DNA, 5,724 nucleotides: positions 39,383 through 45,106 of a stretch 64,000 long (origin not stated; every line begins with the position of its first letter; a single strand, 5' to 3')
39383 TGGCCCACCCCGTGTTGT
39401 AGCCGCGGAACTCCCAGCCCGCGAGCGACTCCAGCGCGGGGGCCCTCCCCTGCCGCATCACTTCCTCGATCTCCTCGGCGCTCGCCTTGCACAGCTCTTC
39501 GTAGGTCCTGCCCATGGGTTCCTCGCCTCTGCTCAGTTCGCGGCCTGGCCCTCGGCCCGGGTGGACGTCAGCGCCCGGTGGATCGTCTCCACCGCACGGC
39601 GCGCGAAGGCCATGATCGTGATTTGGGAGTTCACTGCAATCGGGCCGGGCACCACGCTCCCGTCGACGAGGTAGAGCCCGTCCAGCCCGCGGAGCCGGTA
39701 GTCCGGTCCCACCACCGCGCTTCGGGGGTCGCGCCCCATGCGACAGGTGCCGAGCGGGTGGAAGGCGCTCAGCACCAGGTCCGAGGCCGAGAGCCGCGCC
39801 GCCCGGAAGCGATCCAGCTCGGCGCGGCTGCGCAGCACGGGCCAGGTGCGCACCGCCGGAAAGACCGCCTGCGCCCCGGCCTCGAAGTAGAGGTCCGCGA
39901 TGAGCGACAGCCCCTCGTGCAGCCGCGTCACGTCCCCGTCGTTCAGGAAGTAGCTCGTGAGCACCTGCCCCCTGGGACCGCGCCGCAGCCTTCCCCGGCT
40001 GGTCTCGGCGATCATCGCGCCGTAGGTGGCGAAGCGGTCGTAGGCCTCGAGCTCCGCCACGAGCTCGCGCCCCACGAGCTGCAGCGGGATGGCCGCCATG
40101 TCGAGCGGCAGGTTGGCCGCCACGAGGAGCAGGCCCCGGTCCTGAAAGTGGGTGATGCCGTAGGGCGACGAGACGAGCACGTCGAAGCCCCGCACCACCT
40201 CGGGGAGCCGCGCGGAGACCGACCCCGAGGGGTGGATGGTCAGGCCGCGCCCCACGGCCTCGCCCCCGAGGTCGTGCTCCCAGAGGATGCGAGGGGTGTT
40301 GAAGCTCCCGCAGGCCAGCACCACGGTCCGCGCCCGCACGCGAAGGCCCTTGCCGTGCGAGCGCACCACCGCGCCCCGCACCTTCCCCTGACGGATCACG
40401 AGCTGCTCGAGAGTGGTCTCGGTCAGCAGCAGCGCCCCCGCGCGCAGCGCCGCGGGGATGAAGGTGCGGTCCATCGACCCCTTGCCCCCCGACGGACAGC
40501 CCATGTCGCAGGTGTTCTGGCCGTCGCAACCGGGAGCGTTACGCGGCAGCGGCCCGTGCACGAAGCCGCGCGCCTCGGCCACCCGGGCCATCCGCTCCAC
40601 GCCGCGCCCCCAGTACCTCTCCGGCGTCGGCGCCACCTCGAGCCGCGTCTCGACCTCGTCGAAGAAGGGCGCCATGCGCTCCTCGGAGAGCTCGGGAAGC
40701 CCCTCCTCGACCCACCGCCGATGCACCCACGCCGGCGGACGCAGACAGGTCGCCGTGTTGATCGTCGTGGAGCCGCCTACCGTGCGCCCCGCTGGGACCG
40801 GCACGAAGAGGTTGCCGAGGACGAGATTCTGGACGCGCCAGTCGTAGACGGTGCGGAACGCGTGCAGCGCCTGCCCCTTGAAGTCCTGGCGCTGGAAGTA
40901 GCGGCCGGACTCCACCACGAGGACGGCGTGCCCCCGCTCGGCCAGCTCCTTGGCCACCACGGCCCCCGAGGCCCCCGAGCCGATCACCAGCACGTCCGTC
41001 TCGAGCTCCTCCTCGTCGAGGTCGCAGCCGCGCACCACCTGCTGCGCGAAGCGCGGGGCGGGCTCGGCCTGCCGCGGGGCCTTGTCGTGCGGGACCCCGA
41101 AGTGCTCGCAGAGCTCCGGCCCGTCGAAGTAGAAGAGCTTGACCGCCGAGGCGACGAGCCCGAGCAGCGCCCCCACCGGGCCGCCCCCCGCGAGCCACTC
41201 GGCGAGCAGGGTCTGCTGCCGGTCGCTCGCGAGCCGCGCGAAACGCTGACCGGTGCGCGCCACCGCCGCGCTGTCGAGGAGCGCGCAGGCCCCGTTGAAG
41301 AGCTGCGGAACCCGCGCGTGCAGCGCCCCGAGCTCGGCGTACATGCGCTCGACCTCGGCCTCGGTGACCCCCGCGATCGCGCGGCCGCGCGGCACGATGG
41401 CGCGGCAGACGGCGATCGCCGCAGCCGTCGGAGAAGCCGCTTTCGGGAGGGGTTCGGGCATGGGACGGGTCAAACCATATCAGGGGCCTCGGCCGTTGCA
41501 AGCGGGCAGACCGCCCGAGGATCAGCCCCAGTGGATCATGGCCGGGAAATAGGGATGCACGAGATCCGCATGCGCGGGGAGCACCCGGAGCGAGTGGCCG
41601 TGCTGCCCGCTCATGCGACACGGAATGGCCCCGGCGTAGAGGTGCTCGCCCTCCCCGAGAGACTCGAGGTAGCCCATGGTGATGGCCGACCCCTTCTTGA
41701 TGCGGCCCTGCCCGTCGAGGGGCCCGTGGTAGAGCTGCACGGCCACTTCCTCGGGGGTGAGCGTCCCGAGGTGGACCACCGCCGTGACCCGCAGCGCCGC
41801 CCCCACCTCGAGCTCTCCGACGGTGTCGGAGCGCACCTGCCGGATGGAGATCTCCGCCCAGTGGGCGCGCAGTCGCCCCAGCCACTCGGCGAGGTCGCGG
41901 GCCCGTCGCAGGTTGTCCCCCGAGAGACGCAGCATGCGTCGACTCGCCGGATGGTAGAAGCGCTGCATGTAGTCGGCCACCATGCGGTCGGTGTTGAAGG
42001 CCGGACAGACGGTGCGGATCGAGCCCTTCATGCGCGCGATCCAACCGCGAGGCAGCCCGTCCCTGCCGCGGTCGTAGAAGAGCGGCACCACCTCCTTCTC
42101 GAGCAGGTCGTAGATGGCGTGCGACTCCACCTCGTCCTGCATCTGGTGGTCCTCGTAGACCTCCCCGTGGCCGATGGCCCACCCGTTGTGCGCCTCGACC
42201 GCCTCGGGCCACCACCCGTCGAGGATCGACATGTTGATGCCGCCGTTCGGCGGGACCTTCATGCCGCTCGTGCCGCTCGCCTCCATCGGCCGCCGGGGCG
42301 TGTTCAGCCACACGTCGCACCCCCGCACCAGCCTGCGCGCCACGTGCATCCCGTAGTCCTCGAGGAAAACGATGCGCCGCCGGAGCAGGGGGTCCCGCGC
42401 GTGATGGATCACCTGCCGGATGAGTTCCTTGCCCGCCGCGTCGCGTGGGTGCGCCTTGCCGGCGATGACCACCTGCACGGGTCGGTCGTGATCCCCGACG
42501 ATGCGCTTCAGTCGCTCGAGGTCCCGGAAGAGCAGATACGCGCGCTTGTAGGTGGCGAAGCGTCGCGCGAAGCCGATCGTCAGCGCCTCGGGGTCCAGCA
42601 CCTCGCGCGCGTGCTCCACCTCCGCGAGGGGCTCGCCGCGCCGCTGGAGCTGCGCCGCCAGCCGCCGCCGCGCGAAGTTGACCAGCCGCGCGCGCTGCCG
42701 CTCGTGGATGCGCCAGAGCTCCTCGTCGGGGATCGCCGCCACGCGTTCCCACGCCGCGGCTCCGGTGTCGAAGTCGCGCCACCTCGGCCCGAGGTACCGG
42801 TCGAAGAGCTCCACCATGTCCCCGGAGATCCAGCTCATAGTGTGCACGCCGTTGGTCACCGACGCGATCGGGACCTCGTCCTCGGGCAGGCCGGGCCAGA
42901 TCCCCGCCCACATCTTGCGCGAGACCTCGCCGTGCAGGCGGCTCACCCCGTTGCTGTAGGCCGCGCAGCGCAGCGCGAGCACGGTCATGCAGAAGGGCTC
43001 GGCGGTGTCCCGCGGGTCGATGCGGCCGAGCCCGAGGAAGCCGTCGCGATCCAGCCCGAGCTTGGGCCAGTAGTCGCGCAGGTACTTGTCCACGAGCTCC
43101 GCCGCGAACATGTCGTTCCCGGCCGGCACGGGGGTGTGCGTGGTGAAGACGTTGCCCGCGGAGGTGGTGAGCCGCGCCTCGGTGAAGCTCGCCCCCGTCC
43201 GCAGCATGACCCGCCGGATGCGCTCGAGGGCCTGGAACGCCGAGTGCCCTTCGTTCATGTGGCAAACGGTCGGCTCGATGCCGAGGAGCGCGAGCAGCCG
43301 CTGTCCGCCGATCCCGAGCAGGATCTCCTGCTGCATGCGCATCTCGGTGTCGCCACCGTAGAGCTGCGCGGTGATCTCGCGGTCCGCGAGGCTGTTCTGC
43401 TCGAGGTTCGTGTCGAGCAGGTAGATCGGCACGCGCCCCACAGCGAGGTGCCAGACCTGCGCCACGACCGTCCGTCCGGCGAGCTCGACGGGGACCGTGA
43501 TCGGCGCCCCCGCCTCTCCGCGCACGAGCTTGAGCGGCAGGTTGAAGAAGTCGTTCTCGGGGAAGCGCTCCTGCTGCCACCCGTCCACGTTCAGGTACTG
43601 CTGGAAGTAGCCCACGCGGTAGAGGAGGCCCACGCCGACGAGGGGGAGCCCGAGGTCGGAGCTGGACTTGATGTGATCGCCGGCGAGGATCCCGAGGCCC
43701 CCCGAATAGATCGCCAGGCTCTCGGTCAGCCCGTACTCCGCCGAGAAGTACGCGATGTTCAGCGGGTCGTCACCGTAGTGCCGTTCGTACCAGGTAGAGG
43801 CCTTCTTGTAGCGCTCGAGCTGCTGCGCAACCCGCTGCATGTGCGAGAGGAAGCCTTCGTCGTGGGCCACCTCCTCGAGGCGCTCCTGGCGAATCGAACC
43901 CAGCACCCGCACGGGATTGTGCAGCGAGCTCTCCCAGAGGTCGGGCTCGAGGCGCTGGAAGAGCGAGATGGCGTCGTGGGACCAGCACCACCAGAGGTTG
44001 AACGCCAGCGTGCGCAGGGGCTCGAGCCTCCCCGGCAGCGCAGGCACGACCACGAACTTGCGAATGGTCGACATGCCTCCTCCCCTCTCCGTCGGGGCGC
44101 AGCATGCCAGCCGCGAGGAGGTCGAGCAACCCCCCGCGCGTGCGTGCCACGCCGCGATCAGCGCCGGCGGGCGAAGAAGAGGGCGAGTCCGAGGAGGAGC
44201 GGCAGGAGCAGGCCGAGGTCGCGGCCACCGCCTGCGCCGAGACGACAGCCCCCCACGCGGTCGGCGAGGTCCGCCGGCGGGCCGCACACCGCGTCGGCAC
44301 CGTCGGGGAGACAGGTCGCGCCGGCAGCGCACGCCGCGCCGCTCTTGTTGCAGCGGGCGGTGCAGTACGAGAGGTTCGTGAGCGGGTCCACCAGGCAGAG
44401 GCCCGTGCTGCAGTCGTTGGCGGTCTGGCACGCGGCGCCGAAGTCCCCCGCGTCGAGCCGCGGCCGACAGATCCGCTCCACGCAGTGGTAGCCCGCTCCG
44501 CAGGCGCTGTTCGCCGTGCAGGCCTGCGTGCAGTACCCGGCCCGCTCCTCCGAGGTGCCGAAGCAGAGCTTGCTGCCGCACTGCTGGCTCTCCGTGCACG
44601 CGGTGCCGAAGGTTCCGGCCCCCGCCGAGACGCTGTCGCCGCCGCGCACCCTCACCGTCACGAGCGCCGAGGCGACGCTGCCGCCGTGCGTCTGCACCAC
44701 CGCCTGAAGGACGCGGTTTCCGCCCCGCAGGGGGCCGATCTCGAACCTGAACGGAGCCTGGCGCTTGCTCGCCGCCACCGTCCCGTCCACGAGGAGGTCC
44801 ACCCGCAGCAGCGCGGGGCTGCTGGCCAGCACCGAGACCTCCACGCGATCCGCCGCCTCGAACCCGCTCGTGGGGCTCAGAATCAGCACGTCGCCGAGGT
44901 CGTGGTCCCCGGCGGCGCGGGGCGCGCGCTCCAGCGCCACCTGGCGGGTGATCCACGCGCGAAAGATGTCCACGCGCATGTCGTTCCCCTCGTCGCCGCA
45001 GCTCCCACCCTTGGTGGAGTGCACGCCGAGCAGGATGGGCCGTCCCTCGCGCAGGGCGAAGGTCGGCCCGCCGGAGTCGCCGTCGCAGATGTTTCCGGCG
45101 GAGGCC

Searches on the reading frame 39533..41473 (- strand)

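Call 41: search_protein_families(library=pfam, proteins=[window:39533-41473:-], max_evalue=0.001)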
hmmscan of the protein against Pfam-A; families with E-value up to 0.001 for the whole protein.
window:39533-41473:- (646 aa): 10 families
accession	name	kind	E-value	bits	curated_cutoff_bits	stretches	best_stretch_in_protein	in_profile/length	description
PF00732.25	GMC_oxred_N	-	6.7e-39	134.4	23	1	160-415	2-217/218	GMC oxidoreductase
PF05199.19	GMC_oxred_C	-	2.5e-22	80.4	24.6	1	492-624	3-139/139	GMC oxidoreductase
PF00890.30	FAD_binding_2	-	5.4e-13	49.3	20.4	2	160-194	1-35/414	FAD binding domain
PF01266.30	DAO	-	5.3e-09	36.5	27.9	1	160-424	1-233/353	FAD dependent oxidoreductase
PF13450.12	NAD_binding_8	-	1.6e-05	25.6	21.9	1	163-191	1-29/68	NAD(P)-binding Rossmann-like domain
PF07992.20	Pyr_redox_2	-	4.3e-05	23.5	26.1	0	160-192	2-34/291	Pyridine nucleotide-disulphide oxidoreductase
PF01494.25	FAD_binding_3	-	6.9e-05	22.7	22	1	158-204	1-46/349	FAD binding domain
PF03486.20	HI0933_like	-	0.00034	20.6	50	0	160-193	2-35/244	HI0933-like protein Rossmann domain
PF01134.28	GIDA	-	0.00052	19.6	22.1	0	348-398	111-158/391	Glucose inhibited division protein A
PF01946.23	Thi4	-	0.00078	19.2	26.2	0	157-189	16-49/235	Thi4 family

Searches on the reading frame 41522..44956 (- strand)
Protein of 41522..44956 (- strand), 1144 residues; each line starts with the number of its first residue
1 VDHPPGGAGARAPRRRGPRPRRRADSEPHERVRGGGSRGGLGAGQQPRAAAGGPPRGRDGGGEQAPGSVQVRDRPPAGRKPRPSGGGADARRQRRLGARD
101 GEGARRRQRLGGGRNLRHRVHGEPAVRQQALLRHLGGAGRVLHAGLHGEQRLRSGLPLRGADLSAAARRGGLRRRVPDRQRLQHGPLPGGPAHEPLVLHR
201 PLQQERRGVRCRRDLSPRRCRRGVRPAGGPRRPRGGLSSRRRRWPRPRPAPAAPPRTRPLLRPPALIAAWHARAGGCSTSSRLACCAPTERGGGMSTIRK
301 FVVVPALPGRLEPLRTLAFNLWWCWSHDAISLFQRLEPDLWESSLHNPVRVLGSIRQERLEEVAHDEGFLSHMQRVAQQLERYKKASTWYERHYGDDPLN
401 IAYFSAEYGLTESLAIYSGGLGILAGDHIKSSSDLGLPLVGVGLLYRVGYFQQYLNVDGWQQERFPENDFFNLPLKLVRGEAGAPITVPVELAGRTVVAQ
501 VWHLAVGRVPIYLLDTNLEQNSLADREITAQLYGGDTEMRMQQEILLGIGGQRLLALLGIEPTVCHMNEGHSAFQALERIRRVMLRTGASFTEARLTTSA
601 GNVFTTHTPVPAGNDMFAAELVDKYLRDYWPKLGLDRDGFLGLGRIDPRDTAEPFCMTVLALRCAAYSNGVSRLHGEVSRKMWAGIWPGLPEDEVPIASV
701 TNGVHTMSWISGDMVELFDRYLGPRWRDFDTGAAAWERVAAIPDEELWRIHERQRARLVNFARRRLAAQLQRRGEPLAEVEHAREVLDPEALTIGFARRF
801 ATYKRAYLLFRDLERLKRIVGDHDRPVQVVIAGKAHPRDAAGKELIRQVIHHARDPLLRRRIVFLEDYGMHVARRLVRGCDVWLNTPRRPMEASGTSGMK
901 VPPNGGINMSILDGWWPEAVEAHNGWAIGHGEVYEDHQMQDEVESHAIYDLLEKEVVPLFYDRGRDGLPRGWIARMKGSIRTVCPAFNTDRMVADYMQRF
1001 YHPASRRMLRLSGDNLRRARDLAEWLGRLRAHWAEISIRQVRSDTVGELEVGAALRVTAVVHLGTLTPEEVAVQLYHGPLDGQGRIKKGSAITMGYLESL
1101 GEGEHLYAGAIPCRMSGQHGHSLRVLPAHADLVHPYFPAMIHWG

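Call 41: search_protein_families(library=pfam, proteins=[window:41522-44956:-], max_evalue=0.001)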
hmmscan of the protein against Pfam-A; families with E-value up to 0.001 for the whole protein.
window:41522-44956:- (1144 aa): 2 families
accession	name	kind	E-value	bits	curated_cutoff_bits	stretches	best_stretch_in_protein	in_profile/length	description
PF11897.13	DUF3417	-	3.3e-37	127.7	25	1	307-414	1-109/109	Protein of unknown function (DUF3417)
PF00343.26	Phosphorylase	-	1e-23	84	27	2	656-915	325-580/713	Carbohydrate phosphorylase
